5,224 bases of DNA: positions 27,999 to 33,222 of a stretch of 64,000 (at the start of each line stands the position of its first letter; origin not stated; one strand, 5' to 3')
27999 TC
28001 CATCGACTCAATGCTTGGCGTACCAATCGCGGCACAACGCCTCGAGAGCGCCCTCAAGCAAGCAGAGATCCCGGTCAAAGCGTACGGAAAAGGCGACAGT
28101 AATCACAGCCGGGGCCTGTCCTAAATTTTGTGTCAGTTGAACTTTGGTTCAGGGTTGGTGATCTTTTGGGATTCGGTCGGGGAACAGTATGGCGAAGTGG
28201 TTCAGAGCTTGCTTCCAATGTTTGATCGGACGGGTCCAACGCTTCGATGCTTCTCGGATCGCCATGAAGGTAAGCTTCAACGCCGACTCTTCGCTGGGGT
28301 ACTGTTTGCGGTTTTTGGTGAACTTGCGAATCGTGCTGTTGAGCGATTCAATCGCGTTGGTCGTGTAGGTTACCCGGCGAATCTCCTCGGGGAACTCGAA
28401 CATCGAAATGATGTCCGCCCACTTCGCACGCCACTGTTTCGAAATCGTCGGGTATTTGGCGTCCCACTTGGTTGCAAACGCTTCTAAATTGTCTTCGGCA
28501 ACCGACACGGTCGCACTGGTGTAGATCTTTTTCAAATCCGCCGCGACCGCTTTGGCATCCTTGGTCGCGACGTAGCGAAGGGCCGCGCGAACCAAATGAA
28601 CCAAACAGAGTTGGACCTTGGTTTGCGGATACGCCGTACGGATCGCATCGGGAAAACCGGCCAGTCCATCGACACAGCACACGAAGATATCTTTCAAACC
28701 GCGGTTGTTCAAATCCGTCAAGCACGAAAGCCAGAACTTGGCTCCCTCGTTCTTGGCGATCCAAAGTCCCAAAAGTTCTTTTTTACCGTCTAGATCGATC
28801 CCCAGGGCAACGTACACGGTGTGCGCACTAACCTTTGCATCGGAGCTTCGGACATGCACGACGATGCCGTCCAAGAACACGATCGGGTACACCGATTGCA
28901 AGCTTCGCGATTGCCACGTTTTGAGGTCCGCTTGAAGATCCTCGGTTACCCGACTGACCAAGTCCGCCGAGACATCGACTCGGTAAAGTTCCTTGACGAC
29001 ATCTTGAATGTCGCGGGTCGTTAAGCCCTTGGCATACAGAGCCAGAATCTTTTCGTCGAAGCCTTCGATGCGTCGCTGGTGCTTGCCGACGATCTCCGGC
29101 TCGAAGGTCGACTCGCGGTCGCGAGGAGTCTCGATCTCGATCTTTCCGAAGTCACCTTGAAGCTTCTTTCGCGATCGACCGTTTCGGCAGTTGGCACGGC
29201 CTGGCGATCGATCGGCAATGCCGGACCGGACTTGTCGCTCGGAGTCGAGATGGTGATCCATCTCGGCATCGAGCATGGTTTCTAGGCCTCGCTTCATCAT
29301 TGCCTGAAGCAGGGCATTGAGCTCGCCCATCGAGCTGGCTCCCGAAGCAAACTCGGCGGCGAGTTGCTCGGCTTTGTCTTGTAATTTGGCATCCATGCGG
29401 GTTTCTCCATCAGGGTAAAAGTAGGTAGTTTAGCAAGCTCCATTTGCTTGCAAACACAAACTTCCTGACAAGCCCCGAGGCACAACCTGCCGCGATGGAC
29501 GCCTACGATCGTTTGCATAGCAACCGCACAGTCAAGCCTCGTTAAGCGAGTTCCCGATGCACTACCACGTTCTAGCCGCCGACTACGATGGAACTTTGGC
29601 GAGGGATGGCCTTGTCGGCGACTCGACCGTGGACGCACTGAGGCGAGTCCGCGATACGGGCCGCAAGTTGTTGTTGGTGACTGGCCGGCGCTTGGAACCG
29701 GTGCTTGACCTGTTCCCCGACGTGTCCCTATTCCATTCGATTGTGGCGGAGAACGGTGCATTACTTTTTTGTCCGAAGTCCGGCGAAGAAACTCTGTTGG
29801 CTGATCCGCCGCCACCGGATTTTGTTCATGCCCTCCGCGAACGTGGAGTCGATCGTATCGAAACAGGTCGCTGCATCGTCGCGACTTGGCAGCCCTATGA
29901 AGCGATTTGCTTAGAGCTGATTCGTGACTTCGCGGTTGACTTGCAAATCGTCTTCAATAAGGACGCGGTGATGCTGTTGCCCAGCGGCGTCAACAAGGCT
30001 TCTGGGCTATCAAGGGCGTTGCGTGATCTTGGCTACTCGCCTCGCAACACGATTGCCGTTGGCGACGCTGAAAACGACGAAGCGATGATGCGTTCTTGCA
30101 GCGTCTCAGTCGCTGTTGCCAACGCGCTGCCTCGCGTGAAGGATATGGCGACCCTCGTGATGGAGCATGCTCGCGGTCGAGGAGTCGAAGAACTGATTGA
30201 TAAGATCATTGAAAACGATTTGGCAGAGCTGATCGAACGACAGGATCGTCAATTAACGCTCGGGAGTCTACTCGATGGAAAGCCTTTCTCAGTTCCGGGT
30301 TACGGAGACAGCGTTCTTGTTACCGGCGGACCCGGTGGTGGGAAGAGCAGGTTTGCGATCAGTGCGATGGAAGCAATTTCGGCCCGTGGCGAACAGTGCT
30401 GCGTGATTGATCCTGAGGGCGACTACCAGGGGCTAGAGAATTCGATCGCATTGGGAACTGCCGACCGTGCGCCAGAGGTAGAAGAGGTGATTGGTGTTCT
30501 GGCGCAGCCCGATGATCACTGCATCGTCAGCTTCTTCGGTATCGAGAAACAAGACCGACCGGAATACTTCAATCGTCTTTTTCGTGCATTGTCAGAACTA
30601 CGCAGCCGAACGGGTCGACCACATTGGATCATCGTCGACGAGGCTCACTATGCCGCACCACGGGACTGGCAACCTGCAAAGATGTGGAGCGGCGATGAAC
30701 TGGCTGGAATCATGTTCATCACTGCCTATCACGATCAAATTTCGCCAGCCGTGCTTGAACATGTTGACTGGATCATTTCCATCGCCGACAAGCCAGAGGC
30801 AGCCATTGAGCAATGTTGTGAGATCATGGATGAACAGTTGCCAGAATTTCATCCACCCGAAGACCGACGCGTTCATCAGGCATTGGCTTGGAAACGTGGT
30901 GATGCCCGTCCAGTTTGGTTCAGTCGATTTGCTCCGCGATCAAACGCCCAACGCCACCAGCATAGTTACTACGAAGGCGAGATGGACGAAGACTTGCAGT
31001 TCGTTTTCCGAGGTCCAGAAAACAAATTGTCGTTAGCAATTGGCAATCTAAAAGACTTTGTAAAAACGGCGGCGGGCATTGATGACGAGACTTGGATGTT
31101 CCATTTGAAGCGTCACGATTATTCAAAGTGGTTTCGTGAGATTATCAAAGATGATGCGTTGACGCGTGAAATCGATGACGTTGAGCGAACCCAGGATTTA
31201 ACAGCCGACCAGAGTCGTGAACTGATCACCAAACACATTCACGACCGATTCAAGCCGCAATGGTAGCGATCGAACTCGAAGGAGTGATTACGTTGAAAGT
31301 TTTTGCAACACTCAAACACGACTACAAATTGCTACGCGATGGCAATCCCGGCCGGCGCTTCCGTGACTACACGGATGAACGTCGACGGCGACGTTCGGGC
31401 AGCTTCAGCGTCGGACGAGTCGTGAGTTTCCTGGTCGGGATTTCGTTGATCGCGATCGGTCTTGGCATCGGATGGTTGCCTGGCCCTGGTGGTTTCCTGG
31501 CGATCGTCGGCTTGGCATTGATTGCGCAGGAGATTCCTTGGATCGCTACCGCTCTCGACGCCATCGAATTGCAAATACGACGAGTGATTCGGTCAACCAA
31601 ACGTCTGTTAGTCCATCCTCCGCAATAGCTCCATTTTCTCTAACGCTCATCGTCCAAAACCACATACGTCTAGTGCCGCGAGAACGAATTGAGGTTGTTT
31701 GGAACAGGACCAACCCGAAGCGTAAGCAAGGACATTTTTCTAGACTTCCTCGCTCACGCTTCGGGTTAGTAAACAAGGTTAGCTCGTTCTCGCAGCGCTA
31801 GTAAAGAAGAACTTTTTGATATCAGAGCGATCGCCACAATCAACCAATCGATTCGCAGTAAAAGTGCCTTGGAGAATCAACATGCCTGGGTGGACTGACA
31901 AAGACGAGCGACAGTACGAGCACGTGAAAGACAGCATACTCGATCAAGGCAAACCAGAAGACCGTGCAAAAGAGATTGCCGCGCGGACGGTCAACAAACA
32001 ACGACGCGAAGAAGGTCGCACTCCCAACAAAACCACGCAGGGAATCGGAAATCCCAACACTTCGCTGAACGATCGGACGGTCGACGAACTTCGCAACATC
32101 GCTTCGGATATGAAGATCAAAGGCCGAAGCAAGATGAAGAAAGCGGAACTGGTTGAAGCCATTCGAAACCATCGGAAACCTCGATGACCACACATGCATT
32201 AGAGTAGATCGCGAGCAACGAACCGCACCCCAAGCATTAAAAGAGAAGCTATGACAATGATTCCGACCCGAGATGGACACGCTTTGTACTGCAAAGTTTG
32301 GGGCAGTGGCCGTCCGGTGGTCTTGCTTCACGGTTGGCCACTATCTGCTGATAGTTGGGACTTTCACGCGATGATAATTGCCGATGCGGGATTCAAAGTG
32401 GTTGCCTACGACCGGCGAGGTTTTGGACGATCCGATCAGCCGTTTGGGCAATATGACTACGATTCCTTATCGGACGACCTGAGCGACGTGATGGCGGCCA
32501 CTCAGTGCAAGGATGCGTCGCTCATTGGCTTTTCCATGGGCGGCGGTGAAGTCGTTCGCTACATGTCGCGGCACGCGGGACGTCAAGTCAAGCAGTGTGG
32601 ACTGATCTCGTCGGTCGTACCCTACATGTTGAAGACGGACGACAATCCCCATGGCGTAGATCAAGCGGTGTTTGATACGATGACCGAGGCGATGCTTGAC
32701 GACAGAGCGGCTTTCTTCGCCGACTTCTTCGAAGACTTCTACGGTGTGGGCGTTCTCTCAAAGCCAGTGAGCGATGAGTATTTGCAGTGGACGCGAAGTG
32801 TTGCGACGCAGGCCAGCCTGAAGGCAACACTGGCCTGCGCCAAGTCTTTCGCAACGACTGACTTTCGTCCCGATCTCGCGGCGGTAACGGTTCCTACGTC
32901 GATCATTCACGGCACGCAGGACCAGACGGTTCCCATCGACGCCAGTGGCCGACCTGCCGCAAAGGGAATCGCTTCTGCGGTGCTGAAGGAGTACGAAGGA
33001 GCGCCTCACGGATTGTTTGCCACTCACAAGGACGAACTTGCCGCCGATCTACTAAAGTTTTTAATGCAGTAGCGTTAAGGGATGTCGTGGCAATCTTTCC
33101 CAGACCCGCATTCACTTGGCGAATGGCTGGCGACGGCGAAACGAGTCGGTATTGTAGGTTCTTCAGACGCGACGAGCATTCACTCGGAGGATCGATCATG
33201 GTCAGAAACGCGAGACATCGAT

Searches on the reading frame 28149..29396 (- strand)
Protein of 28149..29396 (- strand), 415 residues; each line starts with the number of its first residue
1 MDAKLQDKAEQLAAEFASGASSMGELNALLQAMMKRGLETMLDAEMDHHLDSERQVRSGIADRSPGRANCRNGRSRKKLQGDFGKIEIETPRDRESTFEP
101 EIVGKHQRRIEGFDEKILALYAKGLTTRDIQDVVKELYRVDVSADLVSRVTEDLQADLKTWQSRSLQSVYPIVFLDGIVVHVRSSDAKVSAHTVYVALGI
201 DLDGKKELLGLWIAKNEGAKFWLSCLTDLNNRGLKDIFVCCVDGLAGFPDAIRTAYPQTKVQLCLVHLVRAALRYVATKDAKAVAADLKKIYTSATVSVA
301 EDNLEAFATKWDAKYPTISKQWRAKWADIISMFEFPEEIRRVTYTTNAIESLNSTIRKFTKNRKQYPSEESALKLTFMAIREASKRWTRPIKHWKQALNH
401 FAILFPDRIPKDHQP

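Call 58: search_protein_families(library=pfam, proteins=[window:28149-29396:-], max_evalue=0.0001)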
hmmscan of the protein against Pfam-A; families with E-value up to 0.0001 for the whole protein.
window:28149-29396:- (415 aa): 1 family
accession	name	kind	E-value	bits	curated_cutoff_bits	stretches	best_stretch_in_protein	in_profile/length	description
PF00872.24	Transposase_mut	-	4.8e-111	371.7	21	1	22-388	18-377/379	Transposase, Mutator family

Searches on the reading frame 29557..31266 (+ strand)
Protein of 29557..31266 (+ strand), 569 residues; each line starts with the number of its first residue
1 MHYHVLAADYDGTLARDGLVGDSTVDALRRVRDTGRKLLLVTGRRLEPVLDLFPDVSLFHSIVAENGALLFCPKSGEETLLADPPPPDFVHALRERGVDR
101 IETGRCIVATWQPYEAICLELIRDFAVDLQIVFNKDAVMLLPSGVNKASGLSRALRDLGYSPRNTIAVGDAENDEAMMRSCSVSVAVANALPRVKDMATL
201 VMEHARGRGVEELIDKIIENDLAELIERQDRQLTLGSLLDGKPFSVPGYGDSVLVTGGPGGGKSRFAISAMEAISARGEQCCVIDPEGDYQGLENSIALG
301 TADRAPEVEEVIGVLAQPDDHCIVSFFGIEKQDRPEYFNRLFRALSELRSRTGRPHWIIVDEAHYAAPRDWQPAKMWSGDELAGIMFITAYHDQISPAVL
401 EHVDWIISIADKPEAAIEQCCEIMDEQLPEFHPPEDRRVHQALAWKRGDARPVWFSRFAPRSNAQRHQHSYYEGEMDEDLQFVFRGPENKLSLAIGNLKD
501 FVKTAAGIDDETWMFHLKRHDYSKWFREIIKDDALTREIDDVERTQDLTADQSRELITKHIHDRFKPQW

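Call 58: search_protein_families(library=pfam, proteins=[window:29557-31266:+], max_evalue=0.0001)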
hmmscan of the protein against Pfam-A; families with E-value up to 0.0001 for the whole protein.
window:29557-31266:+ (569 aa): 4 families
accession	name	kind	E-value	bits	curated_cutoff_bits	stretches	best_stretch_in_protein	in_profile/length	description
PF08282.18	Hydrolase_3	-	4.9e-28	99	20.9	2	134-213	175-254/255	haloacid dehalogenase-like hydrolase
PF05116.19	S6PP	-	8.4e-10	39.1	20.3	1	125-199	143-219/247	Sucrose-6F-phosphate phosphohydrolase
PF00702.32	Hydrolase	-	1.6e-05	25.8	26.4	0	88-180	105-189/191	haloacid dehalogenase-like hydrolase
PF13191.12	AAA_16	-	4e-05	24.6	32.6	0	248-372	22-150/167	AAA ATPase domain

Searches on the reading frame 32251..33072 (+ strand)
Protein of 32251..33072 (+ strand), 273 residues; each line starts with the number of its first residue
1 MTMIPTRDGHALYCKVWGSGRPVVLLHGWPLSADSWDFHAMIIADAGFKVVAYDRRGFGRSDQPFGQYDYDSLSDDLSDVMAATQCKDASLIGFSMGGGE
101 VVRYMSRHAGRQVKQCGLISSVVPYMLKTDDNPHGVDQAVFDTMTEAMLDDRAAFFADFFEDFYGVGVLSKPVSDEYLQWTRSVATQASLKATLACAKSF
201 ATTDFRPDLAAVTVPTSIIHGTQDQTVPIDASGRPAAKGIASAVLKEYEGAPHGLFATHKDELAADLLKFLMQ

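Call 58: search_protein_families(library=pfam, proteins=[window:32251-33072:+], max_evalue=0.0001)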
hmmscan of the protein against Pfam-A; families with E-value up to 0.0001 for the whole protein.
window:32251-33072:+ (273 aa): 3 families
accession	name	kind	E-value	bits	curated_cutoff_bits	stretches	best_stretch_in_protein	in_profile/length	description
PF00561.26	Abhydrolase_1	-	2.2e-28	100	25.8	1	22-259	2-244/245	alpha/beta hydrolase fold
PF12697.13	Abhydrolase_6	-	1.2e-20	75.5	26.3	1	23-265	1-216/217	Alpha/beta hydrolase family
PF12146.15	Hydrolase_4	-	3.5e-18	66.2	27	1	23-119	7-107/239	Serine aminopeptidase, S33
